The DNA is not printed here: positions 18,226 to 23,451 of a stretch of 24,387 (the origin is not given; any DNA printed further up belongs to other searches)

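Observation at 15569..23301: NfeD-like / long flotillin / giant AAA+ protein: a three-gene cassette with flotillin-to-ATPase translational coupling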

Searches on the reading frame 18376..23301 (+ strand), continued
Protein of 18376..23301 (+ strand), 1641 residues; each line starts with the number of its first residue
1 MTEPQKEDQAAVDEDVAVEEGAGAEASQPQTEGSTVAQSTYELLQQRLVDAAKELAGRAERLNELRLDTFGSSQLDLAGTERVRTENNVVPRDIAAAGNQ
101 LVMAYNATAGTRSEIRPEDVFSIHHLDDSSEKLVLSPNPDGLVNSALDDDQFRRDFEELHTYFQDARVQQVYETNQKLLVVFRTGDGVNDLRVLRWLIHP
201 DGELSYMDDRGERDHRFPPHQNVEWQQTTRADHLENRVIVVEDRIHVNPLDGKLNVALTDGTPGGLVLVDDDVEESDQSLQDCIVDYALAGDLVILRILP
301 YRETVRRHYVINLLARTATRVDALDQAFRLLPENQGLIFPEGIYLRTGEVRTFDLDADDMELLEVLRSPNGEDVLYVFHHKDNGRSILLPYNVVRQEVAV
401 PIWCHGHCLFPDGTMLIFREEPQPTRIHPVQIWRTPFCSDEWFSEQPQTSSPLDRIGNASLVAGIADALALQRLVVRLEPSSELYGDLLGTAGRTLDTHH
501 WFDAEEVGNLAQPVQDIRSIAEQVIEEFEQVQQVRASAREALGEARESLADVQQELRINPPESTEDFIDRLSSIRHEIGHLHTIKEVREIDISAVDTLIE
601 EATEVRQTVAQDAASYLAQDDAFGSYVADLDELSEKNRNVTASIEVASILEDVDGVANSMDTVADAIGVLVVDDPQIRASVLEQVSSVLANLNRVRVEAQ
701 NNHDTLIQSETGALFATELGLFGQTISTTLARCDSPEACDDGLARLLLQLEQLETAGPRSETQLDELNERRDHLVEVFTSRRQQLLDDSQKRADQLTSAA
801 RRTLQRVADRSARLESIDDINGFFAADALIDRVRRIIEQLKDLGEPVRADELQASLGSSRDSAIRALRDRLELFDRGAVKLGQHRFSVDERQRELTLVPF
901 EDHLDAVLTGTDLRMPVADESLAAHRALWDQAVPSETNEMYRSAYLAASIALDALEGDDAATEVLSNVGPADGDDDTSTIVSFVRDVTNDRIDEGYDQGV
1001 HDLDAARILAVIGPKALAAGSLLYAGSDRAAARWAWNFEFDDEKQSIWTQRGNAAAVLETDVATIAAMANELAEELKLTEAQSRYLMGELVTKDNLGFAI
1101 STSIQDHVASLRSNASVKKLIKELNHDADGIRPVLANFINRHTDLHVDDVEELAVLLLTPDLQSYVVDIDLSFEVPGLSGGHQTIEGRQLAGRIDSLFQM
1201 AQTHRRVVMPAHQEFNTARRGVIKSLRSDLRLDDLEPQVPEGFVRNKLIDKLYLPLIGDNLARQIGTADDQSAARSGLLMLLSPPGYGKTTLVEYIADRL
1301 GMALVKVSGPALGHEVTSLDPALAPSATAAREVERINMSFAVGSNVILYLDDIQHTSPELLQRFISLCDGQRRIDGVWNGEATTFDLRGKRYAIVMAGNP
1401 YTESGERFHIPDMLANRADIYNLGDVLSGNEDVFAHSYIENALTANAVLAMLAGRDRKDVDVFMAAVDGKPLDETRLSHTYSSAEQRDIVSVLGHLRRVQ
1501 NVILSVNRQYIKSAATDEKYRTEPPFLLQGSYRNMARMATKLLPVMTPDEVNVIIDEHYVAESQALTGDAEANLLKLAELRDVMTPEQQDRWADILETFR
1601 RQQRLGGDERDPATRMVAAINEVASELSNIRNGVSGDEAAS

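Call 16: find_homologous_proteins(query=window:18376-23301:+)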
Query window:18376-23301:+ (1641 aa): 1088 proteins with E <= 0.001 among 8000 candidates; the best 120 are listed.
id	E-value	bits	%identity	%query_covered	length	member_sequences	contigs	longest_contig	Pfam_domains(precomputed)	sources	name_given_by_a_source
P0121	0.0e+0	3624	100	100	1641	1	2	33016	PF12458.14,PF00004.36,PF07728.21,PF25472.2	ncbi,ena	-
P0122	0.0e+0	2170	61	98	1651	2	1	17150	PF12458.14,PF00004.36,PF25472.2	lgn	-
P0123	0.0e+0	2169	60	99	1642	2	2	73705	PF12458.14,PF00004.36,PF25472.2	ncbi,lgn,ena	-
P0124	0.0e+0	2121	61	98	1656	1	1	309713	PF12458.14,PF00004.36,PF07728.21,PF25472.2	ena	-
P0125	0.0e+0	2109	60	98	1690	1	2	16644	PF12458.14,PF00004.36,PF07728.21,PF25472.2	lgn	-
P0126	0.0e+0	2109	60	98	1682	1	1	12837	PF12458.14,PF00004.36,PF07728.21,PF25472.2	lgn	-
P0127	0.0e+0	2095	61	97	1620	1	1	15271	PF12458.14,PF00004.36,PF07728.21,PF25472.2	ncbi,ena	-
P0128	0.0e+0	2094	60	98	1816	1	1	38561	PF12458.14,PF00004.36,PF25472.2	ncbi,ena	-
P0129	0.0e+0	2091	60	98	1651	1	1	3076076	PF12458.14,PF00004.36,PF25472.2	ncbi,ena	-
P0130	0.0e+0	2090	60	97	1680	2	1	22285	PF12458.14,PF00004.36,PF07728.21,PF25472.2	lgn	-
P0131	0.0e+0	2088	60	98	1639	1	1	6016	PF12458.14,PF00004.36,PF07728.21,PF25472.2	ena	-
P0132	0.0e+0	2088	60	97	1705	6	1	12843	PF12458.14,PF00004.36,PF07728.21,PF25472.2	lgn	-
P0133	0.0e+0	2088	59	98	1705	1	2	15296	PF12458.14,PF00004.36,PF07728.21,PF25472.2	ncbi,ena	-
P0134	0.0e+0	2087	60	97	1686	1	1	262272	PF12458.14,PF00004.36,PF07728.21,PF25472.2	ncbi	-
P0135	0.0e+0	2086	59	97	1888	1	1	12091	PF12458.14,PF00004.36,PF25472.2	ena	-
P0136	0.0e+0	2079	59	97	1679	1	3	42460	PF12458.14,PF00004.36,PF07728.21,PF25472.2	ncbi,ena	-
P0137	0.0e+0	2076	59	98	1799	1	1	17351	PF12458.14,PF00004.36,PF07728.21,PF25472.2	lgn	-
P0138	0.0e+0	2062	60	97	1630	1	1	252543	PF12458.14,PF00004.36,PF07728.21,PF25472.2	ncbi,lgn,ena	-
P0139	0.0e+0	2053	58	98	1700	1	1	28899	PF12458.14,PF00004.36,PF07728.21,PF25472.2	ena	-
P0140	0.0e+0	2051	58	97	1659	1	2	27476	PF12458.14,PF00004.36,PF07728.21,PF25472.2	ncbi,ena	-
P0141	0.0e+0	2047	58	97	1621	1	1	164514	PF12458.14,PF00004.36,PF07728.21,PF25472.2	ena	-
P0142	0.0e+0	2037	58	99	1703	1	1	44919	PF12458.14,PF00004.36,PF07728.21,PF25472.2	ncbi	-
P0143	0.0e+0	2024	58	97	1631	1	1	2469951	PF12458.14,PF00004.36,PF07728.21,PF25472.2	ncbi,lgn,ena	-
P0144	0.0e+0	2010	57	97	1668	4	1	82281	PF12458.14,PF00004.36,PF07728.21,PF25472.2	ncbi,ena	-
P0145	0.0e+0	2008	58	99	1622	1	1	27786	PF12458.14,PF00004.36,PF07728.21,PF25472.2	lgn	-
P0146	0.0e+0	1997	58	98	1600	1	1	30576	PF12458.14,PF00004.36,PF07728.21,PF25472.2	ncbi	-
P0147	0.0e+0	1995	58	98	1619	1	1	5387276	PF12458.14,PF00004.36,PF07728.21,PF25472.2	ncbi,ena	-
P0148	0.0e+0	1983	57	97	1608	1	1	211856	PF12458.14,PF00004.36,PF07728.21,PF25472.2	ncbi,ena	-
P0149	0.0e+0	1961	57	96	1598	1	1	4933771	PF12458.14,PF00004.36,PF25472.2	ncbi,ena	-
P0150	0.0e+0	1880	55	97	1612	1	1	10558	PF12458.14,PF00004.36,PF07728.21,PF25472.2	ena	-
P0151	0.0e+0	1787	53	97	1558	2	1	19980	PF12458.14,PF00004.36,PF07728.21,PF25472.2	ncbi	-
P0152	0.0e+0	1754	53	97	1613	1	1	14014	PF12458.14,PF25472.2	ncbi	-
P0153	0.0e+0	1730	51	97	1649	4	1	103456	PF12458.14,PF07728.21,PF25472.2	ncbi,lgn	ncbi:MAG: DNA repair ATPase [Actinomycetota bacterium]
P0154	0.0e+0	1727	51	99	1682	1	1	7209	PF12458.14,PF00004.36,PF07728.21,PF25472.2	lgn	-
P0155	0.0e+0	1705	51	99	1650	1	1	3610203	PF12458.14,PF00004.36,PF07728.21,PF25472.2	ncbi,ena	-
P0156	0.0e+0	1666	52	96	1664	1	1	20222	PF12458.14,PF25472.2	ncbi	ncbi:MAG: DNA repair ATPase [Actinomycetota bacterium]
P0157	0.0e+0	1645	51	98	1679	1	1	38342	PF12458.14,PF00004.36,PF07728.21,PF25472.2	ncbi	-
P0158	0.0e+0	1601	56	81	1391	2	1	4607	PF12458.14,PF00004.36,PF25472.2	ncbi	-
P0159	0.0e+0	1528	59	74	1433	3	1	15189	PF12458.14,PF00004.36,PF25472.2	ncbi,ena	-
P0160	0.0e+0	1427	43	99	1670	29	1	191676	PF12458.14,PF00004.36,PF07728.21,PF25472.2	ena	-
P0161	0.0e+0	1425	45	97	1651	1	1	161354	PF12458.14,PF00004.36,PF07728.21,PF25472.2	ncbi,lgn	-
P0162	0.0e+0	1424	44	97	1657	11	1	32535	PF12458.14,PF00004.36,PF25472.2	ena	-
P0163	0.0e+0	1420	45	97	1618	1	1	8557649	PF12458.14,PF00004.36,PF13401.13,PF07728.21,PF25472.2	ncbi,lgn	ncbi:hypothetical protein SUDANB95_07385 [Actinosynnema sp. ALI-1.44]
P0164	0.0e+0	1419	44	98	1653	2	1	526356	PF12458.14,PF00004.36,PF07728.21,PF25472.2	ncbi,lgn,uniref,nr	ncbi:DNA repair ATPase [Nocardiopsis algeriensis]|uniref:Exonuclease VII small subunit n=1 Tax=Nocar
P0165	0.0e+0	1413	44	98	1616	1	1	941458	PF12458.14,PF00004.36,PF13401.13,PF07728.21,PF25472.2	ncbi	-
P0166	0.0e+0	1410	44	98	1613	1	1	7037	PF12458.14,PF00004.36,PF13401.13,PF07728.21,PF25472.2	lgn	-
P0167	0.0e+0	1408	44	97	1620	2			PF12458.14,PF00004.36,PF13401.13,PF07728.21,PF25472.2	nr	nr:DNA repair ATPase [Saccharothrix mutabilis subsp. capreolus]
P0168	0.0e+0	1407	45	97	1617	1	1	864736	PF12458.14,PF00004.36,PF13401.13,PF07728.21,PF25472.2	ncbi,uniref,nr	ncbi:DNA repair ATPase [Saccharothrix sp.]|uniref:DNA repair ATPase n=1 Tax=Saccharothrix sp. TaxID=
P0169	0.0e+0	1406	43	97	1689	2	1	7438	PF12458.14,PF00004.36,PF07728.21,PF25472.2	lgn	-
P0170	0.0e+0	1405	44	98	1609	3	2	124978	PF12458.14,PF00004.36,PF07728.21,PF25472.2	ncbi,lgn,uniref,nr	ncbi:DNA repair ATPase [Umezawaea endophytica]|uniref:DNA repair ATPase n=1 Tax=Umezawaea endophytic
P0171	0.0e+0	1404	43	99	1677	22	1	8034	PF12458.14,PF00004.36,PF07728.21,PF25472.2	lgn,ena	-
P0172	0.0e+0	1403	43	98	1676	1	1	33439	PF12458.14,PF00004.36,PF07728.21,PF25472.2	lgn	-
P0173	0.0e+0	1402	42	100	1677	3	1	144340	PF12458.14,PF00004.36,PF07728.21,PF25472.2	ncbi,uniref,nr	ncbi:DNA repair ATPase [Nocardiopsis sp. CT-R113]|uniref:DNA repair ATPase n=1 Tax=Nocardiopsis codi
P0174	0.0e+0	1401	39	63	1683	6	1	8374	PF12458.14,PF00004.36,PF07728.21,PF25472.2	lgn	-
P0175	0.0e+0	1400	44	97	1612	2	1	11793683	PF12458.14,PF00004.36,PF13401.13,PF25472.2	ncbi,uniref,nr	ncbi:DNA repair ATPase [Umezawaea sp. Da 62-37]|uniref:DNA repair ATPase n=1 Tax=Umezawaea sp. Da 62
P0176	0.0e+0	1399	42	99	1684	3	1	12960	PF12458.14,PF00004.36,PF07728.21,PF25472.2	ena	-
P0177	0.0e+0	1398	43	97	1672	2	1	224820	PF12458.14,PF00004.36,PF07728.21,PF25472.2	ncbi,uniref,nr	ncbi:DNA repair ATPase [Nocardiopsis sp. N85]|uniref:DNA repair ATPase n=1 Tax=Nocardiopsis sp. N85 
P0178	0.0e+0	1397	43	98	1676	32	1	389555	PF12458.14,PF00004.36,PF07728.21,PF25472.2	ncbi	-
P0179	0.0e+0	1397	43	98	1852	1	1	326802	PF12458.14,PF00004.36,PF07728.21,PF25472.2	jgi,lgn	-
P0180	0.0e+0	1396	44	97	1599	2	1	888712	PF12458.14,PF00004.36,PF13401.13,PF07728.21,PF25472.2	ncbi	ncbi:DNA repair ATPase [Saccharothrix tamanrassetensis]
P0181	0.0e+0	1396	43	98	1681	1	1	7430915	PF12458.14,PF00004.36,PF07728.21,PF25472.2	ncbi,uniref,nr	ncbi:dynein-related subfamily AAA family protein [Nocardiopsis sp. Huas11]|uniref:DNA repair ATPase 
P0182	0.0e+0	1395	43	98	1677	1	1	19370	PF12458.14,PF00004.36,PF07728.21,PF25472.2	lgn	-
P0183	0.0e+0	1394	43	98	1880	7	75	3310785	PF12458.14,PF00004.36,PF07728.21,PF25472.2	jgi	jgi:hypothetical protein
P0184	0.0e+0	1392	43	99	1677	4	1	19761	PF12458.14,PF00004.36,PF07728.21,PF25472.2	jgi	jgi:hypothetical protein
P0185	0.0e+0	1392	43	99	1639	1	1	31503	PF12458.14,PF00004.36,PF05496.19,PF07728.21,PF25472.2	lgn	-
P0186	0.0e+0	1392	43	98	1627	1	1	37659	PF12458.14,PF00004.36,PF07728.21,PF25472.2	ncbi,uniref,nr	ncbi:DNA repair ATPase [Catenuloplanes japonicus]|uniref:DNA repair ATPase n=1 Tax=Catenuloplanes ja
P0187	0.0e+0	1389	43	98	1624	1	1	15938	PF12458.14,PF00004.36,PF07728.21,PF25472.2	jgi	jgi:hypothetical protein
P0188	0.0e+0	1387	43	98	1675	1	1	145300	PF12458.14,PF00004.36,PF07728.21,PF25472.2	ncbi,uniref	ncbi:DNA repair ATPase [Nocardiopsis sp. NPDC049922]|uniref:DNA repair ATPase n=1 Tax=Nocardiopsis s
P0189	0.0e+0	1386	44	97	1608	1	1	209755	PF12458.14,PF00004.36,PF13401.13,PF07728.21,PF25472.2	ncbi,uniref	ncbi:DNA repair ATPase [Actinosynnema sp. NPDC020468]|uniref:DNA repair ATPase n=1 Tax=Actinosynnema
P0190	0.0e+0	1385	43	98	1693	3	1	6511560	PF12458.14,PF00004.36,PF07728.21,PF25472.2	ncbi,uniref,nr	ncbi:DNA repair ATPase [Nocardiopsis sp. EMB25]|uniref:DNA repair ATPase n=3 Tax=Nocardiopsis TaxID=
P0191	0.0e+0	1385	44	97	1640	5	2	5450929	PF12458.14,PF00004.36,PF13401.13,PF25472.2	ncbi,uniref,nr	ncbi:DNA repair ATPase [Thermobifida halotolerans]|uniref:DNA repair ATPase n=2 Tax=Thermobifida hal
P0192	0.0e+0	1385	44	97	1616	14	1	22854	PF12458.14,PF00004.36,PF13401.13,PF07728.21,PF25472.2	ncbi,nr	ncbi:MAG: AAA family ATPase [Saccharothrix sp.]|nr:AAA family ATPase [Saccharothrix sp.]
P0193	0.0e+0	1384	41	98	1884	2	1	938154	PF12458.14,PF00004.36,PF25472.2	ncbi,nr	ncbi:MAG: DNA repair ATPase [Deltaproteobacteria bacterium]|nr:DNA repair ATPase [Deltaproteobacteri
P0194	0.0e+0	1383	44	99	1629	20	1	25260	PF12458.14,PF00004.36,PF07728.21,PF25472.2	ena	-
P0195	0.0e+0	1382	44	97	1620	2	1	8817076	PF12458.14,PF00004.36,PF13401.13,PF25472.2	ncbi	ncbi:DNA repair ATPase [Actinosynnema sp. CA-248983]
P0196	0.0e+0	1380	42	100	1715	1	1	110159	PF12458.14,PF00004.36,PF13401.13,PF25472.2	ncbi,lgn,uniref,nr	ncbi:MoxR-like ATPase [Murinocardiopsis flavida]|uniref:MoxR-like ATPase n=1 Tax=Murinocardiopsis fl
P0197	0.0e+0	1379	42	60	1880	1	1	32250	PF12458.14,PF00004.36,PF07728.21,PF25472.2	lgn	-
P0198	0.0e+0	1377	44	97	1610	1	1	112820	PF12458.14,PF00004.36,PF25472.2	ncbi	ncbi:DNA repair ATPase [Actinosynnema sp. NPDC059797]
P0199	0.0e+0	1375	44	97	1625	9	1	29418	PF12458.14,PF00004.36,PF25472.2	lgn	-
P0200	0.0e+0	1374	43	97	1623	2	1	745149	PF12458.14,PF00004.36,PF07728.21,PF25472.2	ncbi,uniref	ncbi:DNA repair ATPase [Actinosynnema sp. NPDC023587]|uniref:DNA repair ATPase n=1 Tax=Actinosynnema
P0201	0.0e+0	1372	44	98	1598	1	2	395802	PF12458.14,PF00004.36,PF13401.13,PF07728.21,PF25472.2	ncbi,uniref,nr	ncbi:DNA repair ATPase [Paractinoplanes ferrugineus]|uniref:DNA repair ATPase n=1 Tax=Paractinoplane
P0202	0.0e+0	1371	43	98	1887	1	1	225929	PF12458.14,PF00004.36,PF07728.21,PF25472.2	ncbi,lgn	-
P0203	0.0e+0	1371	43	97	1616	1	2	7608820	PF12458.14,PF00004.36,PF13401.13,PF07728.21,PF25472.2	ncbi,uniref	ncbi:DNA repair ATPase [Saccharothrix hoggarensis]|uniref:DNA repair ATPase n=1 Tax=Saccharothrix ho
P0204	0.0e+0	1370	43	99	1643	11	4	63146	PF12458.14,PF00004.36,PF07728.21,PF25472.2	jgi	jgi:hypothetical protein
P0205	0.0e+0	1370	43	97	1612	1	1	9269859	PF12458.14,PF00004.36,PF13401.13,PF07728.21,PF25472.2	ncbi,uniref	ncbi:DNA repair ATPase [Actinosynnema sp. CS-041913]|uniref:DNA repair ATPase n=1 Tax=Actinosynnema 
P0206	0.0e+0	1369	43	99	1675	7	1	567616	PF12458.14,PF00004.36,PF07728.21,PF25472.2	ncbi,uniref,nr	ncbi:DNA repair ATPase [Nocardiopsis baichengensis]|uniref:DNA repair ATPase n=1 Tax=Nocardiopsis ba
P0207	0.0e+0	1368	42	97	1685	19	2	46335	PF12458.14,PF00004.36,PF07728.21,PF25472.2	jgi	-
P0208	0.0e+0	1367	43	98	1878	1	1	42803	PF12458.14,PF00004.36,PF07728.21,PF25472.2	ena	-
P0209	0.0e+0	1366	43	97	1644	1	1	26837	PF12458.14,PF00004.36,PF07728.21,PF25472.2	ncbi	ncbi:DNA repair ATPase [Actinomycetes bacterium KLBMP 9797]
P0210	0.0e+0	1365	43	99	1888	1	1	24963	PF12458.14,PF00004.36,PF13401.13,PF07728.21,PF25472.2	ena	-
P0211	0.0e+0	1363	43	98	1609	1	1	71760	PF12458.14,PF00004.36,PF13401.13,PF07728.21,PF25472.2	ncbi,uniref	ncbi:DNA repair ATPase [Actinoplanes sp. NPDC026619]|uniref:DNA repair ATPase n=1 Tax=Actinoplanes s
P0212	0.0e+0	1363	44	97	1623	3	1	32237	PF12458.14,PF00004.36,PF07728.21,PF25472.2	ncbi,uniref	ncbi:DNA repair ATPase [Actinosynnema sp. NPDC059335]|uniref:DNA repair ATPase n=1 Tax=Actinosynnema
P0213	0.0e+0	1362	43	99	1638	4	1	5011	PF12458.14,PF00004.36,PF13401.13,PF25472.2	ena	-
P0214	0.0e+0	1362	43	97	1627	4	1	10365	PF12458.14,PF00004.36,PF07728.21,PF25472.2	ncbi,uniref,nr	ncbi:DNA repair ATPase [Actinomadura sp. 7K534]|uniref:DNA repair ATPase n=1 Tax=Actinomadura sp. 7K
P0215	0.0e+0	1361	43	98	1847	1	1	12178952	PF12458.14,PF00004.36,PF25472.2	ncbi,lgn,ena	-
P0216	0.0e+0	1358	43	98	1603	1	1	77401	PF12458.14,PF00004.36,PF13401.13,PF07728.21,PF25472.2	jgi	jgi:hypothetical protein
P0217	0.0e+0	1357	42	98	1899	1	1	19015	PF12458.14,PF00004.36,PF25472.2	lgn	-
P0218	0.0e+0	1357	43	98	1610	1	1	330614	PF12458.14,PF00004.36,PF13401.13,PF25472.2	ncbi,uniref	ncbi:DNA repair ATPase [Actinoplanes sp. NPDC049316]|uniref:DNA repair ATPase n=1 Tax=Actinoplanes s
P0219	0.0e+0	1356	44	97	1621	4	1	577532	PF12458.14,PF25472.2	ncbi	ncbi:DNA repair ATPase [Spirillospora sp. NPDC049024]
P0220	0.0e+0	1355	42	97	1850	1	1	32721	PF12458.14,PF00004.36,PF13401.13,PF07728.21,PF25472.2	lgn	-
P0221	0.0e+0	1353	44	98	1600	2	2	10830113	PF12458.14,PF00004.36,PF13401.13,PF07728.21,PF25472.2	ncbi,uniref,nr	ncbi:hypothetical protein BJ973_007399 [Actinoplanes tereljensis]|uniref:DNA repair ATPase n=1 Tax=P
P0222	0.0e+0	1353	43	97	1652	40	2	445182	PF12458.14,PF00004.36,PF13401.13,PF25472.2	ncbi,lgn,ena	-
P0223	0.0e+0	1353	43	97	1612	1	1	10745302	PF12458.14,PF00004.36,PF13401.13,PF25472.2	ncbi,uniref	ncbi:DNA repair ATPase [Actinoplanes sp. CA-142083]|uniref:DNA repair ATPase n=1 Tax=Actinoplanes sp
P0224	0.0e+0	1353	42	98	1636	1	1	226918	PF12458.14,PF00004.36,PF13401.13,PF07728.21,PF25472.2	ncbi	ncbi:DNA repair ATPase [Flindersiella endophytica]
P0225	0.0e+0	1351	43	97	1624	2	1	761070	PF12458.14,PF00004.36,PF07728.21,PF25472.2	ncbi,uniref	ncbi:DNA repair ATPase [Spirillospora sp. NPDC048824]|uniref:DNA repair ATPase n=1 Tax=Spirillospora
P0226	0.0e+0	1351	42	97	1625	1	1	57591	PF12458.14,PF00004.36,PF07728.21,PF25472.2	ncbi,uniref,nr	ncbi:MAG TPA: DNA repair ATPase [Actinophytocola sp.]|uniref:DNA repair ATPase n=1 Tax=Actinophytoco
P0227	0.0e+0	1350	42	98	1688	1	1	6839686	PF12458.14,PF00004.36,PF07728.21,PF25472.2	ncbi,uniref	ncbi:DNA repair ATPase [Micromonospora sp. IBHARD004]|uniref:DNA repair ATPase n=1 Tax=Micromonospor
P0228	0.0e+0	1350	43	98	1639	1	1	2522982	PF12458.14,PF00004.36,PF07728.21,PF25472.2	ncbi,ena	-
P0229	0.0e+0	1350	42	98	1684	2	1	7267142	PF12458.14,PF00004.36,PF07728.21,PF25472.2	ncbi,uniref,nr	ncbi:ATPase family protein associated with various cellular activities (AAA) [Micromonospora kanglei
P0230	0.0e+0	1349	42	98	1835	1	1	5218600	PF12458.14,PF00004.36,PF13401.13,PF07728.21,PF25472.2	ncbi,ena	-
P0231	0.0e+0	1348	44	97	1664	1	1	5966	PF12458.14,PF13401.13,PF25472.2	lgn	-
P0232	0.0e+0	1347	42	97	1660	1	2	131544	PF12458.14,PF00004.36,PF13401.13,PF25472.2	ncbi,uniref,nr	ncbi:DNA repair ATPase [Phytomonospora endophytica]|uniref:DNA repair ATPase n=1 Tax=Phytomonospora 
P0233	0.0e+0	1345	43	97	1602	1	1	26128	PF12458.14,PF00004.36,PF13401.13,PF07728.21,PF25472.2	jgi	jgi:hypothetical protein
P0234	0.0e+0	1345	42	98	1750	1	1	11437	PF12458.14,PF00004.36,PF25472.2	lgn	-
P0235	0.0e+0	1345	40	63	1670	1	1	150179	PF12458.14,PF00004.36,PF07728.21,PF25472.2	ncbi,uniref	ncbi:DNA repair ATPase [Nonomuraea sp. NPDC049480]|uniref:DNA repair ATPase n=1 Tax=Nonomuraea sp. N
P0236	0.0e+0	1345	43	96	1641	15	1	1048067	PF12458.14,PF00004.36,PF25472.2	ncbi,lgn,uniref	ncbi:DNA repair ATPase [Actinomadura geliboluensis]|uniref:DNA repair ATPase n=1 Tax=Actinomadura ge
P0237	0.0e+0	1344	43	97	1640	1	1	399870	PF12458.14,PF25472.2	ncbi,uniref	ncbi:DNA repair ATPase [Streptomyces sp. NPDC051243]|uniref:DNA repair ATPase n=1 Tax=Streptomyces s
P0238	0.0e+0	1344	43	97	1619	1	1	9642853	PF12458.14,PF25472.2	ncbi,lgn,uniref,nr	ncbi:DNA repair ATPase [Streptomyces sp. NBC_00287]|uniref:DNA repair ATPase n=1 Tax=Streptomyces sp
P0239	0.0e+0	1344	43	97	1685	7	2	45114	PF12458.14,PF00004.36,PF07728.21,PF25472.2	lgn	-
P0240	0.0e+0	1344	42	97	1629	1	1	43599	PF12458.14,PF00004.36,PF07728.21,PF25472.2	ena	-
